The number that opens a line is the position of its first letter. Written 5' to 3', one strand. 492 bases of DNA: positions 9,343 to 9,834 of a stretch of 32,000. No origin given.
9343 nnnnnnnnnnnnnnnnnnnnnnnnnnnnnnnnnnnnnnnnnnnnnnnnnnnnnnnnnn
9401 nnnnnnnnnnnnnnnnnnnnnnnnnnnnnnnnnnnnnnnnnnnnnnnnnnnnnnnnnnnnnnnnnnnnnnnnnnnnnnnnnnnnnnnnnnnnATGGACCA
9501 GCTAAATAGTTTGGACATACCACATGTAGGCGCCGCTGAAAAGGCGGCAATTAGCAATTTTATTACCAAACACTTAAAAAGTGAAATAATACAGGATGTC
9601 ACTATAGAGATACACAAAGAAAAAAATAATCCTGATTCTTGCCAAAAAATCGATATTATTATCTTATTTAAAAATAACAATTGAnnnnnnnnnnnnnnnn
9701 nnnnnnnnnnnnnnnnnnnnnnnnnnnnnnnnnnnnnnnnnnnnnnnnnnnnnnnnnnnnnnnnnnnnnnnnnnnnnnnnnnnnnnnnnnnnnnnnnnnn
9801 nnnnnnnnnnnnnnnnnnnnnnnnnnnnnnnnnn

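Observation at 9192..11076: Three paralogous promoter-leader-terminator modules with covarying helices (candidate new attenuator/sRNA class)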

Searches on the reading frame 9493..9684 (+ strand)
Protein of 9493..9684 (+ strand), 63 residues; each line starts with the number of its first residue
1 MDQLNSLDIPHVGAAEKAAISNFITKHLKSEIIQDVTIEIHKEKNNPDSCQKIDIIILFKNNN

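Call 7: search_protein_families(library=pfam, proteins=[window:9493-9684:+], max_evalue=0.01)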
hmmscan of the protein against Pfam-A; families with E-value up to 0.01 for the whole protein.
window:9493-9684:+ (63 aa): 1 family
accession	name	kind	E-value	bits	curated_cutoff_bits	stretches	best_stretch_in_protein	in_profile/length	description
PF11419.13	DUF3194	-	0.0085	16.9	21.5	1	3-45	3-45/83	Protein of unknown function (DUF3194)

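Call 8: search_protein_families(library=ncbifam, proteins=[window:9493-9684:+], max_evalue=0.01)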
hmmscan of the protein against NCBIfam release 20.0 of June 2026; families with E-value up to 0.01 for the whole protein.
window:9493-9684:+ (63 aa): 0 families

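Call 37: search_protein_families(library=phrogs, proteins=[window:9493-9684:+], max_evalue=0.1)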
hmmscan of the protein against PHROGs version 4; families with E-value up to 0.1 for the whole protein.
window:9493-9684:+ (63 aa): 1 family
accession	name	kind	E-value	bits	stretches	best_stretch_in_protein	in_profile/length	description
phrog_4382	-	unknown function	0.039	15.2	1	14-42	101-129/130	-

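Call 100: find_homologous_proteins(query=window:9493-9684:+, max_evalue=0.01)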
Query window:9493-9684:+ (63 aa): 2 proteins with E <= 0.01 among 2 candidates.
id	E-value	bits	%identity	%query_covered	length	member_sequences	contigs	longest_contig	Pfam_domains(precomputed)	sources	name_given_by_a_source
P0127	3.7e-33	129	100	100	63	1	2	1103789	-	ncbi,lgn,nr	ncbi:MAG: hypothetical protein HYW86_04035 [Candidatus Roizmanbacteria bacterium]|nr:MAG: hypothetic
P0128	4.9e-20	88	70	100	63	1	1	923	-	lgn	-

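Call 101: find_encoding_contigs(protein=P0128, flank=2000, max_places=3)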
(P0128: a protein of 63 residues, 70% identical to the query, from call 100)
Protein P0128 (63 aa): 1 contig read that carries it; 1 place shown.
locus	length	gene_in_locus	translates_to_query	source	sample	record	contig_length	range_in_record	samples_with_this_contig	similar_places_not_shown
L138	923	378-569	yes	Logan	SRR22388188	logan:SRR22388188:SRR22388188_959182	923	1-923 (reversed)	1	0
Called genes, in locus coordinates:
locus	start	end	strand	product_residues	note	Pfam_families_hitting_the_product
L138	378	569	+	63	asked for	-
